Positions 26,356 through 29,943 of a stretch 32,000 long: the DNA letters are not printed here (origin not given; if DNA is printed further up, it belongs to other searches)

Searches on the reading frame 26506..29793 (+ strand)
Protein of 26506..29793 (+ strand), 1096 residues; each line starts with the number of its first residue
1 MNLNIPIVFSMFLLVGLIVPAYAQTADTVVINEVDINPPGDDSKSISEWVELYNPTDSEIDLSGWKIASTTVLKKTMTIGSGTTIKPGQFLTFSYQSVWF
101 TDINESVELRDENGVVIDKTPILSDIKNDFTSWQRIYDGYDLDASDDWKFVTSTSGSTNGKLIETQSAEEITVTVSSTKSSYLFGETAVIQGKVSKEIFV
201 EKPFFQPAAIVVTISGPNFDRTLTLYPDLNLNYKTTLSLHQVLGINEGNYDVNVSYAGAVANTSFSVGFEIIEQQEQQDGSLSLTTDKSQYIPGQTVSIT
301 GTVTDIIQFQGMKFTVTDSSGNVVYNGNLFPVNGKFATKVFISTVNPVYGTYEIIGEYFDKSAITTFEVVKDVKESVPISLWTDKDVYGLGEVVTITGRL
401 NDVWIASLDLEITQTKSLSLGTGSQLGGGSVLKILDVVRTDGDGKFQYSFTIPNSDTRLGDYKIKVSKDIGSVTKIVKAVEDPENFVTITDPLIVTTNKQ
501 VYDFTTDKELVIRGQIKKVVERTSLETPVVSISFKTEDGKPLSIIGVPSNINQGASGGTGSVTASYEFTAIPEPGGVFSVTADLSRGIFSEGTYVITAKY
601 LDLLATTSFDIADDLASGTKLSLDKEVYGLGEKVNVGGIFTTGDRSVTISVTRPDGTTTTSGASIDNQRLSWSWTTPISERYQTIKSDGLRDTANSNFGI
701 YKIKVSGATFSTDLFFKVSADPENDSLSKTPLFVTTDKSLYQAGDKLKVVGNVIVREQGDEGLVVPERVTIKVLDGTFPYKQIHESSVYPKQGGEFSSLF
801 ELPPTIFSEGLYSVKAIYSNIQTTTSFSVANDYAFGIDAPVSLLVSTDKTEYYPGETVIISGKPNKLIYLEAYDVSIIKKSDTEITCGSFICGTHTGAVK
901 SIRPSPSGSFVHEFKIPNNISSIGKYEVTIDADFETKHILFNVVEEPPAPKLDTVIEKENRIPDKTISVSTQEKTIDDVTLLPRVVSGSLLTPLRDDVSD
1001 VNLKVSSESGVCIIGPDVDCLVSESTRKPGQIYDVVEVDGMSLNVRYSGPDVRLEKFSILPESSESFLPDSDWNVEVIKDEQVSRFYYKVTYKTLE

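Call 26: find_encoding_contigs(protein=window:26506-29793:+, flank=10000, max_places=4)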
Protein window:26506-29793:+ (1096 aa): 3 contigs read that carry it; 1 place shown.
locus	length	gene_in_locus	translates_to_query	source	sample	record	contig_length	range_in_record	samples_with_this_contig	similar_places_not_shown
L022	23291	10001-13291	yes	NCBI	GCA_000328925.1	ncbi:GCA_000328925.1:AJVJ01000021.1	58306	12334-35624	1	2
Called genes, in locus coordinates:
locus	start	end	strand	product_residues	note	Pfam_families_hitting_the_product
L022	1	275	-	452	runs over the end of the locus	PF01523:PmbA_TldD_1st, PF19289:PmbA_TldD_3rd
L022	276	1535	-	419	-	PF04055:Radical_SAM, PF19288:CofH_C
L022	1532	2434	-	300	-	PF04055:Radical_SAM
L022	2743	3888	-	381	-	PF00089:Trypsin, PF13365:Trypsin_2, PF13180:PDZ_2, PF17820:PDZ_6 (faint)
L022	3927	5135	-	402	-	PF13506:Glyco_transf_21, PF13641:Glyco_tranf_2_3, PF00535:Glycos_transf_2, PF10111:Glyco_tranf_2_2 (weak)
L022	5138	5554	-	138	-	PF10604:Polyketide_cyc2, PF03364:Polyketide_cyc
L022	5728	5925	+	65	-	-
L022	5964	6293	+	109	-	PF01588:tRNA_bind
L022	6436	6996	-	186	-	PF00352:TBP, PF11858:DUF3378 (faint), PF00352:TBP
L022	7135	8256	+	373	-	PF07431:DUF1512, PF23542:DUF1512_C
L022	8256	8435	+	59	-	-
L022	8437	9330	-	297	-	PF00557:Peptidase_M24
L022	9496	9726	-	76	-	-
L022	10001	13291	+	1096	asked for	PF00932:LTD, PF01835:MG2 (faint), PF02752:Arrestin_C (faint)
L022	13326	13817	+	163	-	PF04068:Fer4_RLI (weak), PF04034:Ribo_biogen_C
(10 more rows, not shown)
